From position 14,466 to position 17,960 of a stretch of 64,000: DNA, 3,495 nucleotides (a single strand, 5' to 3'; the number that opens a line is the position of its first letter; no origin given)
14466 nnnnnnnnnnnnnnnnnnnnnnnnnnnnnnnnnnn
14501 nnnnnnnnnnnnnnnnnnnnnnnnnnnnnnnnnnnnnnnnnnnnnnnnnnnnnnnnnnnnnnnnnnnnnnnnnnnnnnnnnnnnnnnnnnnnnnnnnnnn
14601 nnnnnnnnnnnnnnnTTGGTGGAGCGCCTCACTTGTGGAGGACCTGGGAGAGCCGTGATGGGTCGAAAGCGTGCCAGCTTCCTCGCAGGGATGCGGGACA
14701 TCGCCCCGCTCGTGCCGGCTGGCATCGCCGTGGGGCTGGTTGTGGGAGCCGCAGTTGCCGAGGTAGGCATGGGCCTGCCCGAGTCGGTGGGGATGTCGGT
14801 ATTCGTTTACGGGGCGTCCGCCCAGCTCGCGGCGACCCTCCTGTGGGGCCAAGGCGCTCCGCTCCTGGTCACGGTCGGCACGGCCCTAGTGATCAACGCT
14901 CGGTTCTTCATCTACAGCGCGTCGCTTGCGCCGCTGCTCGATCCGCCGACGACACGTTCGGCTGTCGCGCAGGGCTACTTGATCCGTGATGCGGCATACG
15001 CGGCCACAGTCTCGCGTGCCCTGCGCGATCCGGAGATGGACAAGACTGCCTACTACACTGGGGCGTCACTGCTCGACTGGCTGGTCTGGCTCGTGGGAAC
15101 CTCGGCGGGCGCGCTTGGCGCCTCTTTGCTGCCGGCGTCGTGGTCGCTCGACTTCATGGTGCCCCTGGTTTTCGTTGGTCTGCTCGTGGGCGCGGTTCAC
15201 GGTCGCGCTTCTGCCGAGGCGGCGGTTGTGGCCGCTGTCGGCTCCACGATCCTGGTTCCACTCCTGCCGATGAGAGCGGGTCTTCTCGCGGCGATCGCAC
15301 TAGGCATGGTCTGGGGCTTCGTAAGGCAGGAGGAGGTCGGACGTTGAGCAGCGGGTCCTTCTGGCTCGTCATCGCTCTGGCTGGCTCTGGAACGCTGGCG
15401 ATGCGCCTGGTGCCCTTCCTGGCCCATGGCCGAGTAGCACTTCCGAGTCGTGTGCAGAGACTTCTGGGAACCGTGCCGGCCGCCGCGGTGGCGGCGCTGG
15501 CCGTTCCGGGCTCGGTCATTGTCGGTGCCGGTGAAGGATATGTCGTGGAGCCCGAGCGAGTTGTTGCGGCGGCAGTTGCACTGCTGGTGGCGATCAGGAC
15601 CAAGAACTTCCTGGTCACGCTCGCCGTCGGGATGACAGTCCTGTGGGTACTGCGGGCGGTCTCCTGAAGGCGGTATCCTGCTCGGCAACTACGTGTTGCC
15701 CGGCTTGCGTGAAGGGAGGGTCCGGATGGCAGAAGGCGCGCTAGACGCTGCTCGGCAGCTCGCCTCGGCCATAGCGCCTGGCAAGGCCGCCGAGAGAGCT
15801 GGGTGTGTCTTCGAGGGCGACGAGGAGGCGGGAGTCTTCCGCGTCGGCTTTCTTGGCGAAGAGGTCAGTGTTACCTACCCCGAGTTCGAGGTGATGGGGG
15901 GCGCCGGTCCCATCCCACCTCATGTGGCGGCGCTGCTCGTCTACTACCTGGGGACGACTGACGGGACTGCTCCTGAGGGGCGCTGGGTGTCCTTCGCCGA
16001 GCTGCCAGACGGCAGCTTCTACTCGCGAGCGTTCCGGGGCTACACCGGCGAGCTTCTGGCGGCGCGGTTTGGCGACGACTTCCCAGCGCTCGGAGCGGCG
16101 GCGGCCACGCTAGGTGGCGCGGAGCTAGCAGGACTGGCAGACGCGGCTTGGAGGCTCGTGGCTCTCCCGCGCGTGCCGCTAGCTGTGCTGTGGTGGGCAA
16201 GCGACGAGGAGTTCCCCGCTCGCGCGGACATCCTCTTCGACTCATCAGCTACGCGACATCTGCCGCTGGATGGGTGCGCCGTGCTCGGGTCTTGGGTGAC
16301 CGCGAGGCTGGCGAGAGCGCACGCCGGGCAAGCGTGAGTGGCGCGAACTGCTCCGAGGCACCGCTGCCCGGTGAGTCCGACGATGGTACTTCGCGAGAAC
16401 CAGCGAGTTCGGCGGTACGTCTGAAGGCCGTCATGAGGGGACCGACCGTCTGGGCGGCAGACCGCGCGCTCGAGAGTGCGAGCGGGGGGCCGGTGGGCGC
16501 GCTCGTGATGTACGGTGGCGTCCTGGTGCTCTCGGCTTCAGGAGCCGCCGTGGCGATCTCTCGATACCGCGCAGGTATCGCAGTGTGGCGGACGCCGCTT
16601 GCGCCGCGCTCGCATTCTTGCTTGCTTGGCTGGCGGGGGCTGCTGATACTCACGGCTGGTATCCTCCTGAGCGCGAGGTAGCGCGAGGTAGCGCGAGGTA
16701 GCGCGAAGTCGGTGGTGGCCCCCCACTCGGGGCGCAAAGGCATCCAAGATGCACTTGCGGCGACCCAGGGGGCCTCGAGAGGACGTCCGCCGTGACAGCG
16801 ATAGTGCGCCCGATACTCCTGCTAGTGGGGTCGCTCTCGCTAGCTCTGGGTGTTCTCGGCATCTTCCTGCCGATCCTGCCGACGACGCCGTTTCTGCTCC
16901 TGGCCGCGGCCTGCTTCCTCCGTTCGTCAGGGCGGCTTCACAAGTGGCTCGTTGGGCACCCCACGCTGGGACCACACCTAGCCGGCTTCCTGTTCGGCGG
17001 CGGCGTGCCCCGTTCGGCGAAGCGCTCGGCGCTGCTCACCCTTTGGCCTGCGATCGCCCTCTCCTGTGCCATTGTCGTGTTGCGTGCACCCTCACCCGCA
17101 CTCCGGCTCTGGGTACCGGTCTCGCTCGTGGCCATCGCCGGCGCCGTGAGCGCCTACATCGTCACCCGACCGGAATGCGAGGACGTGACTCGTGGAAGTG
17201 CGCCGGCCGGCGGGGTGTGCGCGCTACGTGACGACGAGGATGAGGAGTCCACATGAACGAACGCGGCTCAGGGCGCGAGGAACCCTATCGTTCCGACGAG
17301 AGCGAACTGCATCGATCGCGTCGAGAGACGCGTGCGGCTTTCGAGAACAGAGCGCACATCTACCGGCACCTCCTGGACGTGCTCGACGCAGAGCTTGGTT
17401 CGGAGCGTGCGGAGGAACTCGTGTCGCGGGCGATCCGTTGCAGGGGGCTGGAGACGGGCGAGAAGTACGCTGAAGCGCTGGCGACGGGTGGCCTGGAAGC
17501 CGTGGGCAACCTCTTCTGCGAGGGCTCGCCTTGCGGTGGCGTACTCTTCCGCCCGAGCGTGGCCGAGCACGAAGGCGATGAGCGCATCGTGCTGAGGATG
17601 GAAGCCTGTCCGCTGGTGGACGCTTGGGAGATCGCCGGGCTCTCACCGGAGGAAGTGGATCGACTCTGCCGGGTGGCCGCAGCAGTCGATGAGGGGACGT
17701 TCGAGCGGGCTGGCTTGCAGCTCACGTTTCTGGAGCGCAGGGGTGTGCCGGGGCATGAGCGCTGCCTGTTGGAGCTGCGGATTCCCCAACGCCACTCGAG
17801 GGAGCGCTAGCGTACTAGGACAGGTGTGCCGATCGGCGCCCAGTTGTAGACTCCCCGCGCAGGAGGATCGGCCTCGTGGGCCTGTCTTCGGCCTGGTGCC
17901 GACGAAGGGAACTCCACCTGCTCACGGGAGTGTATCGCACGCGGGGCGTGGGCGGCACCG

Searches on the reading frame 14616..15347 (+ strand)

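Call 9: search_protein_families(library=pfam, proteins=[window:14616-15347:+], max_evalue=0.001)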
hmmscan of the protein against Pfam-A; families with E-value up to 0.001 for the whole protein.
window:14616-15347:+ (243 aa): 1 family
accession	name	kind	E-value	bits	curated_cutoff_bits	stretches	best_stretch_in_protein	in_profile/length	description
PF03591.19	AzlC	-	8.7e-28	97.9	32.1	1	31-172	1-137/137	AzlC protein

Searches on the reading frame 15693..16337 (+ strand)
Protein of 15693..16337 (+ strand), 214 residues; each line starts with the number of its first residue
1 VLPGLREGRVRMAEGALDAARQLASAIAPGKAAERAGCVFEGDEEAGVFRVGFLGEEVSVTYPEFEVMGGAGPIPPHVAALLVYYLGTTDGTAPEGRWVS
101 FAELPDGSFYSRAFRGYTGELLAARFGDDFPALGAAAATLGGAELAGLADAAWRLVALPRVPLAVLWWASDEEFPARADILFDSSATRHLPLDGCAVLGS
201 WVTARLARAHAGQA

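Call 9: search_protein_families(library=pfam, proteins=[window:15693-16337:+], max_evalue=0.001)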
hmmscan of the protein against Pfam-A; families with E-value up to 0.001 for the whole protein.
window:15693-16337:+ (214 aa): 1 family
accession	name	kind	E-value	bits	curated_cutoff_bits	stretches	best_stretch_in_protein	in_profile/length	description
PF12654.12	DUF3786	-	6.3e-45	153.3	27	1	29-203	2-174/176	Domain of unknown function (DUF3786)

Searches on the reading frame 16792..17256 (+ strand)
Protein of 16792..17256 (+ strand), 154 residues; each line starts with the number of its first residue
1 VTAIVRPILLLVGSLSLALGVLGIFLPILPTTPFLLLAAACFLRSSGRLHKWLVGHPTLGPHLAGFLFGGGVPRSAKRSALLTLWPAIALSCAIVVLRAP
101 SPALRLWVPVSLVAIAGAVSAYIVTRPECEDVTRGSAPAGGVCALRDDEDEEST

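Call 9: search_protein_families(library=pfam, proteins=[window:16792-17256:+], max_evalue=0.001)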
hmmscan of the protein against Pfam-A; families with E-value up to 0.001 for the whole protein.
window:16792-17256:+ (154 aa): 1 family
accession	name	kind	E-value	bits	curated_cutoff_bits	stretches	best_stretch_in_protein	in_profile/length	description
PF04304.18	DUF454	-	1.4e-32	112.5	35.1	1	6-128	1-115/115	Protein of unknown function (DUF454)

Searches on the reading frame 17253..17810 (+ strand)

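Call 9: search_protein_families(library=pfam, proteins=[window:17253-17810:+], max_evalue=0.001)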
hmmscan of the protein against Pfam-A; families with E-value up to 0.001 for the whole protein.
window:17253-17810:+ (185 aa): 1 family
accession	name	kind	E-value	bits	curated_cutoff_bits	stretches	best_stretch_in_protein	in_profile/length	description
PF14196.11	ATC_hydrolase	-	1.2e-09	39.5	28.1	1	33-152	5-125/145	L-2-amino-thiazoline-4-carboxylic acid hydrolase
